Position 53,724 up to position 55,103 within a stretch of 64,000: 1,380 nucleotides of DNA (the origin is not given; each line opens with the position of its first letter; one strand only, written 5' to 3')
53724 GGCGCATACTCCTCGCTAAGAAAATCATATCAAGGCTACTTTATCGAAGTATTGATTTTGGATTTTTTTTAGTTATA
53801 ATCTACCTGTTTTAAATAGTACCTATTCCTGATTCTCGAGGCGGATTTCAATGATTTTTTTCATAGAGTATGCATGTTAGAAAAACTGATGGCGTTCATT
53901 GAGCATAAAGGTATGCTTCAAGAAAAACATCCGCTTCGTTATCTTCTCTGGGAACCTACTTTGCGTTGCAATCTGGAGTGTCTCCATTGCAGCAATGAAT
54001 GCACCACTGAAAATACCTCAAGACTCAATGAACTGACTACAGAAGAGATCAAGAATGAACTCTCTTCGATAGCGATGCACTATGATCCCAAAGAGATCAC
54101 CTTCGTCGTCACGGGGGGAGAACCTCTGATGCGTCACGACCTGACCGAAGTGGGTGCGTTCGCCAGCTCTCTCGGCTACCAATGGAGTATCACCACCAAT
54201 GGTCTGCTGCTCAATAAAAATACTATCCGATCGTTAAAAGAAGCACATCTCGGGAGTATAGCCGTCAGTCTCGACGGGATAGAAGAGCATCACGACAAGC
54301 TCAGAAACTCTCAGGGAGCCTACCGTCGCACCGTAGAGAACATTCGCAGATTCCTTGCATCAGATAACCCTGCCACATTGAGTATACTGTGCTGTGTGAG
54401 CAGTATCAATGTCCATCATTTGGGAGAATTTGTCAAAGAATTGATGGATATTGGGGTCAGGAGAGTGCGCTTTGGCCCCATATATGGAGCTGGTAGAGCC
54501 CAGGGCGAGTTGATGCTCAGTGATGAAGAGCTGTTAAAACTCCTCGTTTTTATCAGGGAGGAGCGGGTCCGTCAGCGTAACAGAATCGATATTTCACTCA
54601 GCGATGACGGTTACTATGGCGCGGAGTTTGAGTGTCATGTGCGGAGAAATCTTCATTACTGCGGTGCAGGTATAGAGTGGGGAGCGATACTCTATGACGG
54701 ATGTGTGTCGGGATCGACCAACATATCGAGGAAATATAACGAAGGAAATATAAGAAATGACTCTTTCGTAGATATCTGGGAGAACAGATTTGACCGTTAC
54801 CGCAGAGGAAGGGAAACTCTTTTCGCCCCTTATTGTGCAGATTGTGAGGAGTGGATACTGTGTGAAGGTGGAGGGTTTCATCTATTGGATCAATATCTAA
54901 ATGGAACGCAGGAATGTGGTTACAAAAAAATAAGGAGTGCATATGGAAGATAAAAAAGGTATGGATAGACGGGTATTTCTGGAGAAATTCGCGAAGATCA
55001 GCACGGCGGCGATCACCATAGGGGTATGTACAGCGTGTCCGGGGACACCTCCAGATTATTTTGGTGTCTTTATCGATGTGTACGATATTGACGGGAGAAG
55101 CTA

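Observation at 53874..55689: Radical SAM/SPASM enzyme translationally coupled to a Tat-exported protein with a CTACPG motif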

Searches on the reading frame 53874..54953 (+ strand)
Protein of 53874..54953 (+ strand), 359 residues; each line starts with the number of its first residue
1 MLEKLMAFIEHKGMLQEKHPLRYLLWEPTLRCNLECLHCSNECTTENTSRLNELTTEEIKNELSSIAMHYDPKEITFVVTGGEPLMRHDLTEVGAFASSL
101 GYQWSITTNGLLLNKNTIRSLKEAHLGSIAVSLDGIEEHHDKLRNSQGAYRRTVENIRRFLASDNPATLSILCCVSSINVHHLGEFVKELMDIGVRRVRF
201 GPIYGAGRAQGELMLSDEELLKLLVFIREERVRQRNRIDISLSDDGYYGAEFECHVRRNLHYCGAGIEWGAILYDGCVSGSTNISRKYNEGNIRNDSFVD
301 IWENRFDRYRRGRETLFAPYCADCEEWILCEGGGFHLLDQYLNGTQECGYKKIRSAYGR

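Call 3: search_protein_families(library=pfam, proteins=[window:53874-54953:+], max_evalue=0.01)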
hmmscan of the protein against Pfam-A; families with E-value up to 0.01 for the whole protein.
window:53874-54953:+ (359 aa): 3 families
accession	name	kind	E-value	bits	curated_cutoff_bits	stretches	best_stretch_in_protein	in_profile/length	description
PF04055.27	Radical_SAM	-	1.2e-20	74.7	29.5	1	27-189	2-165/166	Radical SAM superfamily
PF13353.11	Fer4_12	-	5.1e-05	24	22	1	30-138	13-118/137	4Fe-4S single cluster domain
PF13186.11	SPASM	-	0.00021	21.9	21.5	1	263-325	1-67/67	Iron-sulfur cluster-binding domain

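Call 4: search_protein_families(library=ncbifam, proteins=[window:53874-54953:+], max_evalue=0.01)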
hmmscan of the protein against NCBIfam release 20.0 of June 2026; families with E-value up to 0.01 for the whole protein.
window:53874-54953:+ (359 aa): 84 families (the best 25 are shown)
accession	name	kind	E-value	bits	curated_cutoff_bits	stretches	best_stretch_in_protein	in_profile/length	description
TIGR04133.1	rSAM_w_lipo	hypoth_equivalog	3.3e-88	296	425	1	6-350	8-346/350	TIGR04133 family radical SAM/SPASM protein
TIGR04347.1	pseudo_SAM_Halo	equivalog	1.3e-36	126.7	525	2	18-209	34-218/390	TIGR04347 family pseudo-SAM/SPASM protein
TIGR04053.2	TIGR04053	equivalog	2.3e-35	122.5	395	1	18-229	5-212/366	TIGR04053 family radical SAM/SPASM domain-containing protein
TIGR04546.1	rSAM_ahbC_deAc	equivalog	7.5e-35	120.5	650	1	18-210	37-220/390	12,18-didecarboxysiroheme deacetylase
TIGR04054.1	rSAM_NirJ1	equivalog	2.6e-34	118.5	650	1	10-210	26-217/387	putative heme d1 biosynthesis radical SAM protein NirJ1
TIGR04545.1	rSAM_ahbD_hemeb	equivalog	5e-31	108.4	500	1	25-210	3-182/339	heme b synthase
TIGR04051.1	rSAM_NirJ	equivalog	4.6e-30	104.8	515.45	1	25-210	5-183/354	heme d1 biosynthesis radical SAM protein NirJ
TIGR04103.1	rSAM_nif11_3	equivalog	1e-27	96.8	725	1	21-334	4-325/412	nif11-class peptide radical SAM maturase 3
TIGR04055.1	rSAM_NirJ2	equivalog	2.6e-27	96.2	500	1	26-333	4-303/326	putative heme d1 biosynthesis radical SAM protein NirJ2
TIGR03913.1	rad_SAM_trio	equivalog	2.6e-27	95.3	591.75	1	23-335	20-336/477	GDL motif peptide-associated radical SAM/SPASM maturase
TIGR04317.1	W_rSAM_matur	equivalog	1.1e-25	90.5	380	2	21-203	3-184/349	tungsten cofactor oxidoreductase radical SAM maturase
TIGR03962.1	mycofact_rSAM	equivalog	8.6e-24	84.3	265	1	24-335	14-314/339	mycofactocin radical SAM maturase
TIGR02109.1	PQQ_syn_pqqE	equivalog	3.5e-23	82.1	381.35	1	23-326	8-304/358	pyrroloquinoline quinone biosynthesis protein PqqE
NF045574.1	sacti_mat_StsB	exception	4.9e-23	81.7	625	1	18-328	92-386/466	StsB family radical SAM/SPASM domain sactipeptide maturase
NF050035.1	rSAM_WgK_link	exception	1.3e-22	80.3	650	1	29-223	16-204/367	radical SAM/SPASM peptide maturase WgkB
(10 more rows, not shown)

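Call 9: find_homologous_proteins(query=window:53874-54953:+, max_evalue=1e-20)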
Query window:53874-54953:+ (359 aa): 623 proteins with E <= 1e-20 among 8000 candidates; the best 120 are listed.
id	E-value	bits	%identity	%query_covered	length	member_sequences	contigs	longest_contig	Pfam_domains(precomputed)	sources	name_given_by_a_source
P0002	1.9e-243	825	100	99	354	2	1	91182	PF04055.28,PF13353.12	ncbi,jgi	-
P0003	3.1e-156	538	65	98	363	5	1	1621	PF13186.12,PF04055.28,PF13353.12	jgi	-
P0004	1.3e-146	506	61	98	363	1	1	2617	PF13186.12,PF04055.28,PF13353.12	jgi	-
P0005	7.6e-145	501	61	98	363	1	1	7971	PF13186.12,PF04055.28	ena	-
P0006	2.6e-137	476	60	99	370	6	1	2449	PF13186.12,PF04055.28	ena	-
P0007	5.7e-134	465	59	95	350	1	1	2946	PF13186.12,PF04055.28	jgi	jgi:radical SAM protein with 4Fe4S-binding SPASM domain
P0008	6.3e-127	442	52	98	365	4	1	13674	PF13186.12,PF04055.28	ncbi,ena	-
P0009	9.3e-127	441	52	99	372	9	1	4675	PF13186.12,PF04055.28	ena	-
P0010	4.0e-126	439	53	99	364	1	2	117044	PF13186.12,PF04055.28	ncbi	-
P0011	1.5e-124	434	52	97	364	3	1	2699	PF13186.12,PF04055.28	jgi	-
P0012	3.1e-124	433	51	99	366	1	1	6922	PF13186.12,PF04055.28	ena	-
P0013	4.3e-124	432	52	97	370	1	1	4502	PF13186.12,PF04055.28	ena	-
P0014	1.3e-121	424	52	97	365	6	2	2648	PF13186.12,PF04055.28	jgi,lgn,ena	-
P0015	6.7e-121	422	52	94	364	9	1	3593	PF13186.12,PF04055.28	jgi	jgi:radical SAM protein with 4Fe4S-binding SPASM domain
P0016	1.2e-119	418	51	99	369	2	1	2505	PF13186.12,PF04055.28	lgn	-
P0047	2.8e-109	384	48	98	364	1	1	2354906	PF04055.28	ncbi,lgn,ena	-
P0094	2.6e-105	371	45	99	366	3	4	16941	PF13186.12,PF04055.28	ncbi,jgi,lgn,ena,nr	ncbi:MAG: radical SAM protein [Calditrichaeota bacterium]|nr:radical SAM protein [Calditrichota bact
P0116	1.4e-103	365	46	98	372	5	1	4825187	PF13186.12,PF04055.28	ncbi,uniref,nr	ncbi:Putative coenzyme PQQ synthesis protein E [Magnetospirillum sp. XM-1]|uniref:radical SAM protei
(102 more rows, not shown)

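Call 12: find_related_loci(query=A1, collection=genome_contigs, flank=4000)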
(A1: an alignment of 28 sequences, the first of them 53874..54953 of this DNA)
Query A1 (359 aa) in genome_contigs; peptide patterns used: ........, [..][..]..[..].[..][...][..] (x = any residue, [..] = any of these).
57 stretches matched a pattern; 26 encode a relative of the query (tblastn E <= 1e-3); 26 distinct loci.
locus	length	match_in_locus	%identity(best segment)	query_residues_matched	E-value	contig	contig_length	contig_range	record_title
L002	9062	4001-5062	53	2-353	6e-132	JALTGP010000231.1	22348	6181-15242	MAG: Campylobacteraceae bacterium isolate S016_maxbin2_scaf2bin.314 S016_NODE_451_length_22348_cov_91.661806, whole geno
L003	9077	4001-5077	53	2-358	3e-132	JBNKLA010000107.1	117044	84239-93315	MAG: Sulfurimonadaceae bacterium isolate H1H2.bin.27.orig k141_1528254, whole genome shotgun sequence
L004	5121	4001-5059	51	2-353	1e-118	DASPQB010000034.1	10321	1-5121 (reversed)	MAG TPA_asm: Nitrospirota bacterium isolate SMAG_U12188 k141_2708214, whole genome shotgun sequence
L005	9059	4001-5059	51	2-353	2e-117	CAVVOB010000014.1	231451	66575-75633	MAG: Nitrospirota bacterium isolate MFD05942.bin.2.44 genome assembly, contig: contig_31632, whole genome shotgun sequen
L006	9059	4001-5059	48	2-353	9e-116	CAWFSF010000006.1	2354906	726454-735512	MAG: Nitrospirota bacterium isolate MFD00905.bin.2.216 genome assembly, contig: contig_8104, whole genome shotgun sequen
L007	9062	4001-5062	46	1-353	3e-113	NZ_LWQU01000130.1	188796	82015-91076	Magnetospirillum moscoviense strain BB-1 NODE_2_length_188796_cov_103.308_ID_3855, whole genome shotgun sequence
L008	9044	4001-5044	50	2-348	8e-112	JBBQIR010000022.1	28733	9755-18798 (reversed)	MAG: Coriobacteriia bacterium isolate Co_metawrap_800 Cmw_800_k141_27327182_length_28733_cov_10.9986, whole genome shotg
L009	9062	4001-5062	46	1-353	2e-111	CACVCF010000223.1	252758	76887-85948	Terasakiella sp. PR1 genome assembly, contig: MCP1_Contig_3, whole genome shotgun sequence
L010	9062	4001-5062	46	1-353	2e-111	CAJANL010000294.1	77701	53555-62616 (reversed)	MAG: uncultured Rhodospirillaceae bacterium isolate Loc080925-5-5m_bin-0078 genome assembly, contig: bin-0078:294/340, w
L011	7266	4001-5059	48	2-353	3e-110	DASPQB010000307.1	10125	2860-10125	MAG TPA_asm: Nitrospirota bacterium isolate SMAG_U12188 k141_1852039, whole genome shotgun sequence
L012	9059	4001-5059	47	2-353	2e-110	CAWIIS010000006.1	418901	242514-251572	MAG: Nitrospirota bacterium isolate MFD03899.bin.2.142 genome assembly, contig: contig_29246, whole genome shotgun seque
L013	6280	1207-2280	45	1-357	1e-109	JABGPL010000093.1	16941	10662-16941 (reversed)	MAG: Calditrichaeota bacterium isolate co234_bin30 co234_bin30_Ctg93, whole genome shotgun sequence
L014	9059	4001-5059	47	2-353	2e-109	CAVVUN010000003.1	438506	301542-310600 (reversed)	MAG: Nitrospirota bacterium isolate MFD03899.bin.2.182 genome assembly, contig: contig_12171, whole genome shotgun seque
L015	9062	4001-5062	46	1-353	4e-109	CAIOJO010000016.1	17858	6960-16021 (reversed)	MAG: uncultured Telmatospirillum sp. isolate AlinenLipids_bin-4733 genome assembly, contig: bin-4733:016/568, whole geno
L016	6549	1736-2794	47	2-353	3e-109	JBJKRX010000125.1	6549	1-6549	MAG: Nitrospirota bacterium isolate Bin_69 S1Ck127_3057032_flag_1_multi_7.0000_len_6549, whole genome shotgun sequence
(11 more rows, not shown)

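Call 29: search_protein_families(library=ncbifam, proteins=[L012:5077-5559:+, L007:5082-5582:+, L013:2288-3037:+, L006:5071-5601:+, L016:2813-3295:+, L011:5079-5576:+, L015:5082-5591:+, L014:5070-5549:+], max_evalue=0.1)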
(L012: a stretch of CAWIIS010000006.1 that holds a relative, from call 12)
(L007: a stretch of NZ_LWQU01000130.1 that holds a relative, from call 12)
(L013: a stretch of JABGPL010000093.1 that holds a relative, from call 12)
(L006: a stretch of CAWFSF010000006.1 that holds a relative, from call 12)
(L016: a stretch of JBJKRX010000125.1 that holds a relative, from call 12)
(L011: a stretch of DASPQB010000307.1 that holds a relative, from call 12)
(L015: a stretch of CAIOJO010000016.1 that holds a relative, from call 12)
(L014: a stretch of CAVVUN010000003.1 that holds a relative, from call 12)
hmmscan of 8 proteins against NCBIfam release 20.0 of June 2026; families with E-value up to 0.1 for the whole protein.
L012:5077-5559:+ (160 aa): 1 family
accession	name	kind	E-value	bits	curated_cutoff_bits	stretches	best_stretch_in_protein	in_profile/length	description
TIGR02811.1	formate_TAT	hypoth_equivalog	0.044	14.1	48.45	1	4-31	7-34/66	formate dehydrogenase region TAT target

L007:5082-5582:+ (166 aa): 39 families (the best 25 are shown)
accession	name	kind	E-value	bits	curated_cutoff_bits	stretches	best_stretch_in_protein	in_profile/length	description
TIGR02802.1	Pal_lipo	equivalog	2.9e-40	136.6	125.35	1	61-162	1-102/104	peptidoglycan-associated lipoprotein Pal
NF008067.1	PRK10802.1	equivalog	2.2e-38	131.8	261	1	61-162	68-169/171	peptidoglycan-associated lipoprotein Pal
NF053611.1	YiaD_Gzip_OmpA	equivalog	3.3e-25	89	175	1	60-159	102-201/206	YiaD family glycine zipper/OmpA-like lipoprotein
NF053613.1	OMP_toxin_LptF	equivalog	2.2e-22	80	400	1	58-163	140-245/256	lipotoxin F family OmpA-related lipoprotein LptF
NF053585.1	OMP_LP_YfiB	equivalog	9.8e-22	77.6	128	1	14-162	13-158/163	outer membrane lipoprotein YfiB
NF052230.1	T9SS_PorE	exception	3.7e-20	71.8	600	1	60-146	515-601/648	PorE family type IX secretion system protein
NF045787.1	OmpABordt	equivalog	2.4e-18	66.5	200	1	61-160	86-185/194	outer membrane protein OmpA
NF033763.1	exchanger_TraB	exception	8.4e-18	63.6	700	1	60-160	392-493/522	outer membrane exchange protein TraB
TIGR03789.1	pdsO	hypoth_equivalog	3.1e-17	63.1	152.2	1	61-160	140-239/243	sortase-associated OmpA-like protein PdsO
NF053612.1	anchor_PA1041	equivalog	1.1e-16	61.5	250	1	58-160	127-231/236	PA1041 family peptidoglycan-binding anchor lipoprotein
NF053607.1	CHU_0125_OmpA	equivalog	4.2e-16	58.6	620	1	60-159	531-631/639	CHU_0125 family OmpA-like outer membrane integrity protein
NF007804.1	PRK10510.1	equivalog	1.4e-12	47.4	307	1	54-160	106-212/219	OmpA family lipoprotein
NF047620.1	FlgprotMotYVib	equivalog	1.9e-11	44.1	400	1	63-161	164-263/271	flagellar protein MotY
TIGR03350.1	type_VI_ompA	equivalog_domain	1.9e-11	44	139.8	1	62-160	32-133/137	type VI secretion system protein TssL, long form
NF045788.1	Omp38Acinit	equivalog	4.7e-11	42.3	500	1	61-160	242-342/354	outer membrane protein Omp38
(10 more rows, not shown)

L013:2288-3037:+ (249 aa): 1 family
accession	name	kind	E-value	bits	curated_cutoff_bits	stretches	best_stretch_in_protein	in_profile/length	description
TIGR01409.1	TAT_signal_seq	domain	0.098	13.1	16.7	0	4-22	1-19/29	twin-arginine translocation signal domain-containing protein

L006:5071-5601:+ (176 aa): 0 families

L016:2813-3295:+ (160 aa): 1 family
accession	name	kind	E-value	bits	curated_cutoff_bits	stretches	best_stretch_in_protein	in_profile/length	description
NF040680.1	chromo_anti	equivalog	0.028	14.3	86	1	99-135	9-44/133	enediyne antibiotic chromoprotein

L011:5079-5576:+ (165 aa): 1 family
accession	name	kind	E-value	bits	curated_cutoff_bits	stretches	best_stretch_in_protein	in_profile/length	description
TIGR02811.1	formate_TAT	hypoth_equivalog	0.021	15.1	48.45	0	3-25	6-28/66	formate dehydrogenase region TAT target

L015:5082-5591:+ (169 aa): 38 families (the best 25 are shown)
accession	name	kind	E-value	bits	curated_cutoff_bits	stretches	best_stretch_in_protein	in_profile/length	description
TIGR02802.1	Pal_lipo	equivalog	1.5e-35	121.4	125.35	1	64-165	2-103/104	peptidoglycan-associated lipoprotein Pal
NF008067.1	PRK10802.1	equivalog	1.9e-24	86.5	261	1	66-166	71-171/171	peptidoglycan-associated lipoprotein Pal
NF053611.1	YiaD_Gzip_OmpA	equivalog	2.3e-20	73.2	175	1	58-165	98-205/206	YiaD family glycine zipper/OmpA-like lipoprotein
NF053585.1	OMP_LP_YfiB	equivalog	1.7e-17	63.7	128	1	61-166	55-160/163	outer membrane lipoprotein YfiB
NF052230.1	T9SS_PorE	exception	3.1e-16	58.8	600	1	54-147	508-600/648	PorE family type IX secretion system protein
NF045787.1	OmpABordt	equivalog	8.3e-16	58.2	200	1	52-164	75-187/194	outer membrane protein OmpA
NF033763.1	exchanger_TraB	exception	1.4e-15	56.3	700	1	73-165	403-496/522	outer membrane exchange protein TraB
NF053613.1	OMP_toxin_LptF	equivalog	1.1e-14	54.7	400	1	63-165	142-244/256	lipotoxin F family OmpA-related lipoprotein LptF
TIGR03789.1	pdsO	hypoth_equivalog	1.3e-14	54.5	152.2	1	59-163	136-240/243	sortase-associated OmpA-like protein PdsO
NF053612.1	anchor_PA1041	equivalog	4.2e-13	49.8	250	1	63-164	132-233/236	PA1041 family peptidoglycan-binding anchor lipoprotein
NF006541.1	PRK09038.1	equivalog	7.9e-12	45.3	283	1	60-167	139-249/253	flagellar motor protein MotD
NF007804.1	PRK10510.1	equivalog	1.1e-11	44.6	307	1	87-165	137-215/219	OmpA family lipoprotein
TIGR03350.1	type_VI_ompA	equivalog_domain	4.8e-10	39.5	139.8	1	58-164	26-135/137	type VI secretion system protein TssL, long form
NF053607.1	CHU_0125_OmpA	equivalog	7.5e-09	34.6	620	1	70-163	539-633/639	CHU_0125 family OmpA-like outer membrane integrity protein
NF006543.0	PRK09039.1-2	equivalog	2.2e-08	34.3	305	1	98-169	275-350/350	peptidoglycan -binding protein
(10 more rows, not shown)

L014:5070-5549:+ (159 aa): 1 family
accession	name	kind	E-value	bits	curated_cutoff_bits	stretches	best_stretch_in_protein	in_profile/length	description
TIGR02811.1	formate_TAT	hypoth_equivalog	0.037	14.4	48.45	1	5-34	5-34/66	formate dehydrogenase region TAT target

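Call 30: search_protein_families(library=pfam, proteins=[L012:5077-5559:+, L007:5082-5582:+, L013:2288-3037:+, L006:5071-5601:+, L016:2813-3295:+, L011:5079-5576:+, L015:5082-5591:+, L014:5070-5549:+], max_evalue=0.1)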
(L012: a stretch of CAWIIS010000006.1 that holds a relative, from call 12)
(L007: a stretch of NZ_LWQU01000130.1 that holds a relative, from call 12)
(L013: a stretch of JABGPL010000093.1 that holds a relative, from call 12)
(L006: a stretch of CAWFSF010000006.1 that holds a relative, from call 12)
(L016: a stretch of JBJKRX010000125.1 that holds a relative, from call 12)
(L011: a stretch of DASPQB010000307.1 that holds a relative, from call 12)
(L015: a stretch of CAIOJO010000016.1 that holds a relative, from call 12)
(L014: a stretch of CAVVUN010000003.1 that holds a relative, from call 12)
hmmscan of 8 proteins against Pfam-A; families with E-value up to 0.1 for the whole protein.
L012:5077-5559:+ (160 aa): 1 family
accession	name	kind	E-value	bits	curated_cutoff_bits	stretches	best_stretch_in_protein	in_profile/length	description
PF13205.12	Big_5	-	3.4e-08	34.6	23.6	1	63-157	15-105/105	Bacterial Ig-like domain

L007:5082-5582:+ (166 aa): 3 families
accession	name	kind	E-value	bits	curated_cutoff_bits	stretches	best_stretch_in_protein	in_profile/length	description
PF00691.25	OmpA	-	2.8e-21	76.1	27.2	1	63-158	1-98/98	OmpA family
PF08526.16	PAD_N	-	0.012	16.4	25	0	102-148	60-106/113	Protein-arginine deiminase (PAD) N-terminal domain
PF10399.14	UCR_Fe-S_N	-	0.044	13.7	24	1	4-24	10-29/41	Ubiquitinol-cytochrome C reductase Fe-S subunit TAT signal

L013:2288-3037:+ (249 aa): 0 families

L006:5071-5601:+ (176 aa): 1 family
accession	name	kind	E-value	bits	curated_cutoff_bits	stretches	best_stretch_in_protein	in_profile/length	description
PF13205.12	Big_5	-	7.7e-09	36.7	23.6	1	83-173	15-105/105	Bacterial Ig-like domain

L016:2813-3295:+ (160 aa): 2 families
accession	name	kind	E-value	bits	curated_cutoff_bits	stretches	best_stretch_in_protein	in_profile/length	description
PF13205.12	Big_5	-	2.9e-11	44.5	23.6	1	63-158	15-105/105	Bacterial Ig-like domain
PF10518.14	TAT_signal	-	0.0042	17.4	22.7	1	6-24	2-20/21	TAT (twin-arginine translocation) pathway signal sequence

L011:5079-5576:+ (165 aa): 3 families
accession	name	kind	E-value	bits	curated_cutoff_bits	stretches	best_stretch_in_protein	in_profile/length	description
PF13205.12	Big_5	-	1e-13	52.4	23.6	1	67-163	14-105/105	Bacterial Ig-like domain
PF10518.14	TAT_signal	-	0.00064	20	22.7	1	6-25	2-21/21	TAT (twin-arginine translocation) pathway signal sequence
PF18924.5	DUF5674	-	0.1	13.1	27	0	54-91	47-85/109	Protein of unknown function (DUF5674)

L015:5082-5591:+ (169 aa): 2 families
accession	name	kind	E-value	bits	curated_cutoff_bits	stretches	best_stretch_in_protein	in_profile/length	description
PF00691.25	OmpA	-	2.7e-19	69.8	27.2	1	65-160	1-98/98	OmpA family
PF10399.14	UCR_Fe-S_N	-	0.0024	17.7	24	1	4-25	10-30/41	Ubiquitinol-cytochrome C reductase Fe-S subunit TAT signal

L014:5070-5549:+ (159 aa): 3 families
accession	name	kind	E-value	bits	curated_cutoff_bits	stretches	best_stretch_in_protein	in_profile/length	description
PF13205.12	Big_5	-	3.7e-10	40.9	23.6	1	67-156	17-105/105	Bacterial Ig-like domain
PF16656.11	Pur_ac_phosph_N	-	0.019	15.9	30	1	98-156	55-93/93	Purple acid Phosphatase, N-terminal domain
PF10342.15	Kre9_KNH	-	0.022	15.9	24.6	1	67-140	6-84/94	Kre9/KNH-like N-terminal Ig-like domain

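Call 47: search_solved_structures(query=window:53874-54953:+, max_evalue=0.001)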
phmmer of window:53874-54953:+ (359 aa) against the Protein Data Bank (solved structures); distinct sequences matched with E-value up to 0.001: 10.
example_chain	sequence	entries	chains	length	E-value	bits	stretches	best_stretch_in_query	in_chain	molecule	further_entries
7tol_A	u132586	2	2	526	1.2e-12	50.9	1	28-220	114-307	glycerol dibiphytanyl glycerol tetraether - macrocyclic archaeol synthase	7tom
6efn_A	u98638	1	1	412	1.5e-12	50.6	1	27-240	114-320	Sporulation killing factor maturation protein SkfB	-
5wgg_A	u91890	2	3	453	5e-10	42.2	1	13-333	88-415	Radical SAM domain protein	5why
7vob_C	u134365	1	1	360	1.4e-09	40.8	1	22-196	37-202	Cytosylglucuronate decarboxylase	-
7voc_C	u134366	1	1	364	1.5e-09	40.7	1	22-196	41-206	Cytosylglucuronate decarboxylase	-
2fb2_A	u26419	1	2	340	1.2e-08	37.8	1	19-146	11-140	Molybdenum cofactor biosynthesis protein A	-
6c8v_A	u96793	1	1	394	1.4e-08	37.5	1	24-249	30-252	Coenzyme PQQ synthesis protein E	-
1tv7_A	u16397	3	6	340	1.6e-08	37.3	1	19-146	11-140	Molybdenum cofactor biosynthesis protein A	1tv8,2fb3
8hzv_A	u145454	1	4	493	8e-06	28.4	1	79-236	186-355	Radical S-Adenosyl-L-methionine Enzyme DesII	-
8hzy_A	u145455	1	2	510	8.4e-06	28.4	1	79-236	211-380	DesII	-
